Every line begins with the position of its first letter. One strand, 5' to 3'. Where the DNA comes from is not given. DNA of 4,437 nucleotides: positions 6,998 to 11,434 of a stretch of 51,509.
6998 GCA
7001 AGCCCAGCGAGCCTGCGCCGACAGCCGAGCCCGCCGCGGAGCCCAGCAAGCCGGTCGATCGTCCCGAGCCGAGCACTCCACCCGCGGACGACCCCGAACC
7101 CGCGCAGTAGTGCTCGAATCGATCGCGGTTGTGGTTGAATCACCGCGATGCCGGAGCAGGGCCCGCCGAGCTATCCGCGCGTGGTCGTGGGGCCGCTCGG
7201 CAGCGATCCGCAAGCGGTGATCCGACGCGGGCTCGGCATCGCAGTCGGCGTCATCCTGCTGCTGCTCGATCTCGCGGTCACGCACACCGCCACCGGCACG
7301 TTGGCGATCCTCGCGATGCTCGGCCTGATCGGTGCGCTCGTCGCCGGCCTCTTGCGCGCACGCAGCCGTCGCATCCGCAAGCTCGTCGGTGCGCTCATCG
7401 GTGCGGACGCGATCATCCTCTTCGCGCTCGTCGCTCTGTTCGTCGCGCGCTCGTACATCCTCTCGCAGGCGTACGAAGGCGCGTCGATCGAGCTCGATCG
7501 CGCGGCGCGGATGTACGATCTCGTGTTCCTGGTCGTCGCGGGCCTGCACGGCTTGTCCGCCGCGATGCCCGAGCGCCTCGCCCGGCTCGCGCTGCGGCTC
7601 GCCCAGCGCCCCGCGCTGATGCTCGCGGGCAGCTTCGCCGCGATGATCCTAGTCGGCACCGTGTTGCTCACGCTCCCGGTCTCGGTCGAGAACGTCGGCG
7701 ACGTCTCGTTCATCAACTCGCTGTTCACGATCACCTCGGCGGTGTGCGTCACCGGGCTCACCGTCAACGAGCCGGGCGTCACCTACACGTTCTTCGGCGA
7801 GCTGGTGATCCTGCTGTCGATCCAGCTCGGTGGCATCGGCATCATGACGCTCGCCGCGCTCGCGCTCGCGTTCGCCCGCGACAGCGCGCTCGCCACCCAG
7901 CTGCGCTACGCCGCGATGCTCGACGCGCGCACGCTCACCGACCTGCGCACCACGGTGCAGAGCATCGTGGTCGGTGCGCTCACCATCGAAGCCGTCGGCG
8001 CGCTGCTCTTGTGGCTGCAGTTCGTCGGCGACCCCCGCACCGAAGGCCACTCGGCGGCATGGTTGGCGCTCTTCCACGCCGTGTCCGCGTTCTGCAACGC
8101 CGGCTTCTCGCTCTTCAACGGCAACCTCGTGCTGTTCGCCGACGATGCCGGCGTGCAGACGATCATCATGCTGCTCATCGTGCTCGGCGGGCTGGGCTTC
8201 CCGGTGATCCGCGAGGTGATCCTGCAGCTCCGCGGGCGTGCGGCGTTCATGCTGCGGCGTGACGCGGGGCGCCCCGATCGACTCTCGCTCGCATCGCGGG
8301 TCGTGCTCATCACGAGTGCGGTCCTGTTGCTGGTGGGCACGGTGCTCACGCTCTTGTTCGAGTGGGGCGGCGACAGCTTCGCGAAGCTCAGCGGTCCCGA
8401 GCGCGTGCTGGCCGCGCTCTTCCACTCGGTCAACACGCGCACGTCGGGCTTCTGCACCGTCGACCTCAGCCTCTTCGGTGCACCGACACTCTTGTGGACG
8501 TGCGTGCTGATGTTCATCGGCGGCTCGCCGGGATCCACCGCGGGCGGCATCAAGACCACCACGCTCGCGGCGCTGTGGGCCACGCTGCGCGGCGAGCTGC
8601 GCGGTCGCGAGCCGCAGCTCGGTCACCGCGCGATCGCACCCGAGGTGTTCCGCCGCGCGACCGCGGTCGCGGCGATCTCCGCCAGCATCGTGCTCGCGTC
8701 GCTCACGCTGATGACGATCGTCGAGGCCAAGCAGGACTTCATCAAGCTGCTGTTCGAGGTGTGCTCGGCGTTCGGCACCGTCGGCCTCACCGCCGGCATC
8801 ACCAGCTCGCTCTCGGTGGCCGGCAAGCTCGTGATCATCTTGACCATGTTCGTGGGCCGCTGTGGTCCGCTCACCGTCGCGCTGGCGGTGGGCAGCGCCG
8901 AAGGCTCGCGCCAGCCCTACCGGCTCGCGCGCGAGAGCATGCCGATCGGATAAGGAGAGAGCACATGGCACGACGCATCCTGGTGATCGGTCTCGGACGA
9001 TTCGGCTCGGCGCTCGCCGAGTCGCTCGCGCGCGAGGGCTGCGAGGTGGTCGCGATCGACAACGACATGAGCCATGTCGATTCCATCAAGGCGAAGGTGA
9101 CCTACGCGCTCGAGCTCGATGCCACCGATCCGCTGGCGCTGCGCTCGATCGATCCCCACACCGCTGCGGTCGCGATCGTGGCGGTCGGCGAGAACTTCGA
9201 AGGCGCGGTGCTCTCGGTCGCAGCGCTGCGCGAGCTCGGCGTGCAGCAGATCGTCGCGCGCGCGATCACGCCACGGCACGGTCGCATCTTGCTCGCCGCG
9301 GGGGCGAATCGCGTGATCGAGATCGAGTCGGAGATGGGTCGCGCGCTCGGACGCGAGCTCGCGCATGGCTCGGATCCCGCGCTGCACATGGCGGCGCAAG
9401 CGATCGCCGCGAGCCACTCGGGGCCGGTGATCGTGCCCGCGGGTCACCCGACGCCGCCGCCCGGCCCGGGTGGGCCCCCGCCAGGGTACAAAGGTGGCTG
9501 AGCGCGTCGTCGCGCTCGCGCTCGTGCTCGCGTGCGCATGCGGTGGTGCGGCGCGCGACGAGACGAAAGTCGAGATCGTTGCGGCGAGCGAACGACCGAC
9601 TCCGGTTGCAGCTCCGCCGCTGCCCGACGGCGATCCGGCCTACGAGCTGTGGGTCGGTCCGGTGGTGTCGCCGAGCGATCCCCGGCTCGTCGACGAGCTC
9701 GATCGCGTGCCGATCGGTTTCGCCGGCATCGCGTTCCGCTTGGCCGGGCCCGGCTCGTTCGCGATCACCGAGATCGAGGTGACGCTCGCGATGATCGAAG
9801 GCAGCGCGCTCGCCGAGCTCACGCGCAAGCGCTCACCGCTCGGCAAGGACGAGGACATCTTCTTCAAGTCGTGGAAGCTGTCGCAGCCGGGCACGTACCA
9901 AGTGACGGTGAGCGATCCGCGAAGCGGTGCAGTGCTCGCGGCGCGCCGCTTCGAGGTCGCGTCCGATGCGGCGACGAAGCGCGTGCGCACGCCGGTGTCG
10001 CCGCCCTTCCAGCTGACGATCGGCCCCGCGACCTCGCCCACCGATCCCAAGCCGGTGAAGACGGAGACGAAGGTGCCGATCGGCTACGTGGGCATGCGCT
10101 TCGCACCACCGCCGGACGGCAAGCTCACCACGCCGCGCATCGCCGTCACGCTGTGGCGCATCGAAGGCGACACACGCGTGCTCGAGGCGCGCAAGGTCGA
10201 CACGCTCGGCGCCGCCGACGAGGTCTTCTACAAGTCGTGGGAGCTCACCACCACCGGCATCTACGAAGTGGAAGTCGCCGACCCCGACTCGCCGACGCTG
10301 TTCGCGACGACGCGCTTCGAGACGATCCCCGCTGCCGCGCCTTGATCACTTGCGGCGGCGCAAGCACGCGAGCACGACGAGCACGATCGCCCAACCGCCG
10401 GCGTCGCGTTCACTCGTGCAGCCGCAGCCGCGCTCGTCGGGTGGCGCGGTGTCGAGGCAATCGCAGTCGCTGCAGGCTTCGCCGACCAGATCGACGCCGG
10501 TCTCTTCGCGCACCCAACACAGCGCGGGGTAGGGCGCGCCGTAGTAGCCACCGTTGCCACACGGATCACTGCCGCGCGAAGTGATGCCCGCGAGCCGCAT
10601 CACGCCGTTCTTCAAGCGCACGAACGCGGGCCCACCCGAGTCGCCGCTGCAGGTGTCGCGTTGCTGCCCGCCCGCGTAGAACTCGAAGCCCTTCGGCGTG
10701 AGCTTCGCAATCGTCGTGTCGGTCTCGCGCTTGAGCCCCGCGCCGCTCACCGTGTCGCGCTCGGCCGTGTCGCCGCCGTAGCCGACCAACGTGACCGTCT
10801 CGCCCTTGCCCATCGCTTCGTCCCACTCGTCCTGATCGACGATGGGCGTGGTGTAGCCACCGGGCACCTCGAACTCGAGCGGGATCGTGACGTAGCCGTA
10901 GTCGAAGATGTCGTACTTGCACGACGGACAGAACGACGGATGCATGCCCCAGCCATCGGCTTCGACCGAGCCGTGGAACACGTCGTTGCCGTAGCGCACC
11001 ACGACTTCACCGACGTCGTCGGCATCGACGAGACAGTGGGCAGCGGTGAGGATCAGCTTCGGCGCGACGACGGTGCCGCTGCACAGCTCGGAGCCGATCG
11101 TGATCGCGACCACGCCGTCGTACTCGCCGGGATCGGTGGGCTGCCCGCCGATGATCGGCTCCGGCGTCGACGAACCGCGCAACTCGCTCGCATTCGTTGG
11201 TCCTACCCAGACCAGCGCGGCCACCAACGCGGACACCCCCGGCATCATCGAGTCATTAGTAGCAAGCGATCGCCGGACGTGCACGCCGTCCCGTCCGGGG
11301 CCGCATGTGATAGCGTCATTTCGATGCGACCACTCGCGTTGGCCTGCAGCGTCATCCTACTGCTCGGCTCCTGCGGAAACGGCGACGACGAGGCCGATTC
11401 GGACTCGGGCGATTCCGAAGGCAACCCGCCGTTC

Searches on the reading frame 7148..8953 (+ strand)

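Call 61: search_protein_families(library=pfam, proteins=[window:7148-8953:+], max_evalue=0.00001)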
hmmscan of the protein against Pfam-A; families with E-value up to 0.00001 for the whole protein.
window:7148-8953:+ (601 aa): 1 family
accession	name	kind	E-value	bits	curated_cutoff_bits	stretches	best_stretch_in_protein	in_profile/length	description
PF02386.22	TrkH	-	1.7e-56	192.2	27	1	185-580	60-489/502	Cation transport protein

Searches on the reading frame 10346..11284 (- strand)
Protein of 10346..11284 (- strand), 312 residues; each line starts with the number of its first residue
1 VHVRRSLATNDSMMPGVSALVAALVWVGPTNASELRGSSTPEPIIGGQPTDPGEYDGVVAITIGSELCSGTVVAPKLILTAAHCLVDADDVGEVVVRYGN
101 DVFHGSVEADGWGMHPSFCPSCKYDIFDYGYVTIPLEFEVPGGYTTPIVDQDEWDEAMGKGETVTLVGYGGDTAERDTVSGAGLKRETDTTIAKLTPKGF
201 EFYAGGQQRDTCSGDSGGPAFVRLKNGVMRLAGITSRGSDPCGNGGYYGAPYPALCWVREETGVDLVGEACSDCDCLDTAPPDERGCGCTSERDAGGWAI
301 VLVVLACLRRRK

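Call 61: search_protein_families(library=pfam, proteins=[window:10346-11284:-], max_evalue=0.00001)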
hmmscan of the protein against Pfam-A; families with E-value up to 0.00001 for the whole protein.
window:10346-11284:- (312 aa): 2 families
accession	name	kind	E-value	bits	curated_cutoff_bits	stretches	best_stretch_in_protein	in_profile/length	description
PF00089.32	Trypsin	-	6.9e-22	78.8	20.6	1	44-250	1-209/220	Trypsin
PF13365.12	Trypsin_2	-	8.6e-08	33.5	27.6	1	68-221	1-135/144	Trypsin-like peptidase domain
